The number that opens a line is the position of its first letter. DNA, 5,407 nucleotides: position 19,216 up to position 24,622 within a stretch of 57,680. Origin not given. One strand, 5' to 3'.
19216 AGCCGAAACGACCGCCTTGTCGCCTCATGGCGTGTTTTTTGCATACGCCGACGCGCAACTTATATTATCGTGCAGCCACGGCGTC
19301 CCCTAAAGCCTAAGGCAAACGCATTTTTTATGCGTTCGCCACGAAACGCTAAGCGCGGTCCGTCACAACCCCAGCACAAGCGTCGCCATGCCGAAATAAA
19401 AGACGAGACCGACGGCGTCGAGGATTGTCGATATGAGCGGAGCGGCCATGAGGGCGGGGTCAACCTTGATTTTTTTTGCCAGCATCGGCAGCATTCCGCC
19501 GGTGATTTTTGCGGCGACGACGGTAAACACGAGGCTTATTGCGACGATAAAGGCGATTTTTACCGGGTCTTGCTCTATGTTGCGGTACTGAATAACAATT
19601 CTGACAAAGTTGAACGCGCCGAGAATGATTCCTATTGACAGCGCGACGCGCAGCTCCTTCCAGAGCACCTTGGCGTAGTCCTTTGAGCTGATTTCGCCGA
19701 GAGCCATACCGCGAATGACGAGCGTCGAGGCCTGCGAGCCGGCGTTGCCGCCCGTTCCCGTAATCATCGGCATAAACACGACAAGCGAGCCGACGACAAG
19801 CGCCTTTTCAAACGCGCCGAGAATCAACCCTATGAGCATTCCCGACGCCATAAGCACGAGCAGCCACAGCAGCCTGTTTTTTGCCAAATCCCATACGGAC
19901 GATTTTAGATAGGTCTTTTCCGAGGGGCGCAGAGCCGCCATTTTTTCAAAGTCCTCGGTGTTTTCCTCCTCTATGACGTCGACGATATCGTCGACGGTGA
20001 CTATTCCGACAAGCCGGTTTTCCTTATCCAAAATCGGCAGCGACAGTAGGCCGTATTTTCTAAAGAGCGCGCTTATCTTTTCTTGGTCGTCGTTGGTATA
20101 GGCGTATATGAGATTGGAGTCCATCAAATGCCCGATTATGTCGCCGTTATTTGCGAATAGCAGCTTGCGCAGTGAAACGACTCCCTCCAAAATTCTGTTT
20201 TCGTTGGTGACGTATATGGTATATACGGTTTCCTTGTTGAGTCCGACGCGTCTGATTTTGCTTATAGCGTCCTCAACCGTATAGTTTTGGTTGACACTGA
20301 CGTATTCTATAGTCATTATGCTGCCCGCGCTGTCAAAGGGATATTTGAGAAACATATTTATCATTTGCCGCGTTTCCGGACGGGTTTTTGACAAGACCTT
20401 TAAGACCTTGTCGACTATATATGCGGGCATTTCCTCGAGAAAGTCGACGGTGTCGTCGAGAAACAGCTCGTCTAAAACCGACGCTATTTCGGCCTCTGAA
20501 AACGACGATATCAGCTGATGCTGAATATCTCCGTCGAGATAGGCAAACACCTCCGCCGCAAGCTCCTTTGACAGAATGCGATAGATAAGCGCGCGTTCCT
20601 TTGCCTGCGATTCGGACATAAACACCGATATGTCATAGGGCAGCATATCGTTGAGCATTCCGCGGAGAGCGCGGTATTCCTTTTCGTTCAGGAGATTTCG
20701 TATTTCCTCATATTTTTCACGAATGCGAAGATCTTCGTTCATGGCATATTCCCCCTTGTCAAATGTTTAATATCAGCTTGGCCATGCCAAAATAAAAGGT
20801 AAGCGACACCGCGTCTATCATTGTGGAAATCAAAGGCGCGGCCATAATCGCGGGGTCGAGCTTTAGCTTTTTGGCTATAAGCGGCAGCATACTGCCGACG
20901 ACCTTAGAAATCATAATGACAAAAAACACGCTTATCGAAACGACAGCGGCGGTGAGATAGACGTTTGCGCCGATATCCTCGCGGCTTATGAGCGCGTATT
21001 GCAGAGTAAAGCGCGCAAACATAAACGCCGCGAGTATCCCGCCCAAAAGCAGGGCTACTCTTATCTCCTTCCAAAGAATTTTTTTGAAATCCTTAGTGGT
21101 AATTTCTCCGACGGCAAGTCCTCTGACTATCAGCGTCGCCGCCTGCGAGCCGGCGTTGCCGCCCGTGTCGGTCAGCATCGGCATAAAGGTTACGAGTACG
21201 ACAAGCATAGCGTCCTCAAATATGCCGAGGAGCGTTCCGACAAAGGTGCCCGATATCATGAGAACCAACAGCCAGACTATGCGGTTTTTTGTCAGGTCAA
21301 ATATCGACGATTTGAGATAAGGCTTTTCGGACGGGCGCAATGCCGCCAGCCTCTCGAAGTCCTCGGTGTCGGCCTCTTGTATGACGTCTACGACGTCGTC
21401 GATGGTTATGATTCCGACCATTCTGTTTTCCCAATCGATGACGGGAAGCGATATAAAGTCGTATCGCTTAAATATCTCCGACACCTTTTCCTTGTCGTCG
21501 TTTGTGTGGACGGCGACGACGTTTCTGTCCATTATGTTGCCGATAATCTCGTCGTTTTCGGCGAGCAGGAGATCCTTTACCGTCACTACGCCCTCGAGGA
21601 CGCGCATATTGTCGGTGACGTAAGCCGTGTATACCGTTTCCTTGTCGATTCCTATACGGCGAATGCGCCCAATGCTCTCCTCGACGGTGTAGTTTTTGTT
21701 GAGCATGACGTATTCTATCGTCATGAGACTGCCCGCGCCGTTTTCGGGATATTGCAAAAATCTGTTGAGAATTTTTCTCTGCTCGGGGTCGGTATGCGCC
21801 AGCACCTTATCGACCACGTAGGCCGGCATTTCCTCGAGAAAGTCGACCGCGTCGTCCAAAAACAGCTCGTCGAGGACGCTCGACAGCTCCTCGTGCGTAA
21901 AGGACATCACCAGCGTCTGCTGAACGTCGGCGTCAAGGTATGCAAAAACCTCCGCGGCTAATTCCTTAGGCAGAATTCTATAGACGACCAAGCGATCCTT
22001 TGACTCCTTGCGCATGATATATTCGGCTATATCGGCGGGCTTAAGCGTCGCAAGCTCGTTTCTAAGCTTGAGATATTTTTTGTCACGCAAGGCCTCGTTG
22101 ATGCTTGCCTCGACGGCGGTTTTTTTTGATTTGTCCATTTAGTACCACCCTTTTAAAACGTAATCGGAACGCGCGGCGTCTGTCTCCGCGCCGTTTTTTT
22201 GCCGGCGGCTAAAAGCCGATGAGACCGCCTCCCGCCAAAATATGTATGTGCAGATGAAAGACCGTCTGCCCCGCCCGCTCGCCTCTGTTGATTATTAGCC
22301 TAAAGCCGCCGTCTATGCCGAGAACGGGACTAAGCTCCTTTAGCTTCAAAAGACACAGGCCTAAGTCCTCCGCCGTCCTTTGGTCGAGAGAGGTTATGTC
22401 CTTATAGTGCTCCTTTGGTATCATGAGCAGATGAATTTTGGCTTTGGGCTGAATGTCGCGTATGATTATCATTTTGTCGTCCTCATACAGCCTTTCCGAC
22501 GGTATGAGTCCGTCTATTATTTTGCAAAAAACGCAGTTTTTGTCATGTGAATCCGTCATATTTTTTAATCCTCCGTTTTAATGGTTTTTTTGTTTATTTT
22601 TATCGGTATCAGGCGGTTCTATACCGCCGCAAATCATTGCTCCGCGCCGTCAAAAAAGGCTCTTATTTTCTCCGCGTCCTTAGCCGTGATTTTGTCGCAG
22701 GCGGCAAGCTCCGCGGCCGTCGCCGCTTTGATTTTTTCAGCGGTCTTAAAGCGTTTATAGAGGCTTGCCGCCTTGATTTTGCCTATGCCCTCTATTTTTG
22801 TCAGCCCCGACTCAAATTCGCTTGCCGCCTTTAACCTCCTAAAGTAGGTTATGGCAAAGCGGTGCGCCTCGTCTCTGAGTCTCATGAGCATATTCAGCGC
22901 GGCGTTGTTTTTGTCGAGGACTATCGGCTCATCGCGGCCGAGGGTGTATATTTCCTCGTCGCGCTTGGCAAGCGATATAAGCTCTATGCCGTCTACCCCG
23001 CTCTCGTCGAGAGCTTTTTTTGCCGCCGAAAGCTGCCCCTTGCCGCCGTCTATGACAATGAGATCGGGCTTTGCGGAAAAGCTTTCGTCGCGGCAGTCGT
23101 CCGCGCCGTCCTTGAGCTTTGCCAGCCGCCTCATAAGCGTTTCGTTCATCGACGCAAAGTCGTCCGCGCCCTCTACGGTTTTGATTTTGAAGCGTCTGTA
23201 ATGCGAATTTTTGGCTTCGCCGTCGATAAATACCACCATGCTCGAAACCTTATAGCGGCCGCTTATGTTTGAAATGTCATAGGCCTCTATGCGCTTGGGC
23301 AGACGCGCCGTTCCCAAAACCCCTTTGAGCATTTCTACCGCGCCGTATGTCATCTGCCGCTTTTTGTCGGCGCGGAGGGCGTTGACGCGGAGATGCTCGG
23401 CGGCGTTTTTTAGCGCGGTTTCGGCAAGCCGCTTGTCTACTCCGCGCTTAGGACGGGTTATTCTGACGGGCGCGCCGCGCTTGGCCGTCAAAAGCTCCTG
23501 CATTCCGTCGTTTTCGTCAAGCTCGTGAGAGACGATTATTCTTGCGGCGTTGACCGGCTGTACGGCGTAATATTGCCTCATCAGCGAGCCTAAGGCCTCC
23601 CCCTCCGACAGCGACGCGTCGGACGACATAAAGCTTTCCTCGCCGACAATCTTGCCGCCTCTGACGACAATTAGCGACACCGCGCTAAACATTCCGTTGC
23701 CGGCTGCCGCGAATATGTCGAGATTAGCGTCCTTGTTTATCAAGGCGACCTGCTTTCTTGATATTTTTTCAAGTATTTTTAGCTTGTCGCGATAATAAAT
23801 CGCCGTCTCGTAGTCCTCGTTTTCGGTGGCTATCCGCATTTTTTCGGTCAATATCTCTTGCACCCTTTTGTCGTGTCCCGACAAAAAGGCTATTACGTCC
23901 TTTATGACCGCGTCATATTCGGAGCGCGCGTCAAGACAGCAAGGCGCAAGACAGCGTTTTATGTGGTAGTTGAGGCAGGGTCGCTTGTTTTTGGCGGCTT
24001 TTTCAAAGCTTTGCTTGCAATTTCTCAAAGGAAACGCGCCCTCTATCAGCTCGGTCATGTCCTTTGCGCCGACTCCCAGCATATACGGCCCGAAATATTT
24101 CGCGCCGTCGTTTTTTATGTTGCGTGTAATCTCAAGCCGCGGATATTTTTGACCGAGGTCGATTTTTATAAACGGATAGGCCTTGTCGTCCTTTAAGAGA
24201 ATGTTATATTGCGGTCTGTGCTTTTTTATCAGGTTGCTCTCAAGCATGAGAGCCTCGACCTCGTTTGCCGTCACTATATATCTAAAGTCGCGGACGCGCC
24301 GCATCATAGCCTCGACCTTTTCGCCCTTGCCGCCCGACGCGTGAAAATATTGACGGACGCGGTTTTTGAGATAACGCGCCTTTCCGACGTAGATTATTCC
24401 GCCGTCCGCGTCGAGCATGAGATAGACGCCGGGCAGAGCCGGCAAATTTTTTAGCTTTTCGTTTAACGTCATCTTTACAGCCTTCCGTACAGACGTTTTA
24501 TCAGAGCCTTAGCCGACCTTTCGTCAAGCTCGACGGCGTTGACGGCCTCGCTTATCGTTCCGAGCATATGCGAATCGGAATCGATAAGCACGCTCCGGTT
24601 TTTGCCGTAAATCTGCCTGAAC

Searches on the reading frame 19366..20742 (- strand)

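Call 98: search_protein_families(library=pfam, max_evalue=0.00001, proteins=[window:19366-20742:-])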
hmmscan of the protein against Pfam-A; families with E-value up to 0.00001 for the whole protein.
window:19366-20742:- (459 aa): 3 families
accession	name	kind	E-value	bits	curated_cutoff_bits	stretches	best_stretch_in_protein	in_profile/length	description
PF01769.21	MgtE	-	1.2e-38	132.7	27.6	1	324-452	1-125/125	Divalent cation transporter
PF03448.22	MgtE_N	-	8.2e-22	78.1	25.9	1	35-135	3-100/102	MgtE intracellular N domain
PF00571.33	CBS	-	1.8e-18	67.1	24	1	203-258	1-56/57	CBS domain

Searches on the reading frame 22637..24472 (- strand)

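Call 98: search_protein_families(library=pfam, max_evalue=0.00001, proteins=[window:22637-24472:-])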
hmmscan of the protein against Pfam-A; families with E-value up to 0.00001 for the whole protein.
window:22637-24472:- (612 aa): 5 families
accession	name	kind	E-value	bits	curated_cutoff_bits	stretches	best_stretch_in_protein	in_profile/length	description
PF08459.17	UvrC_RNaseH_dom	-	9.2e-52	175.5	22.3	1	385-541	3-159/159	UvrC RNAse H endonuclease domain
PF22920.2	UvrC_RNaseH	-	6.7e-24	84.5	24.3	1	250-362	1-114/116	UvrC Ribonuclease H-like domain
PF01541.30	GIY-YIG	-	5.1e-10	39.9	22.6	1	15-90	3-78/78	GIY-YIG catalytic domain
PF14520.12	HHH_5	-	9.8e-07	29.6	27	1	557-604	4-52/57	Helix-hairpin-helix domain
PF12826.13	HHH_2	-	3.8e-06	27.4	27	1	560-608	8-56/64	Helix-hairpin-helix motif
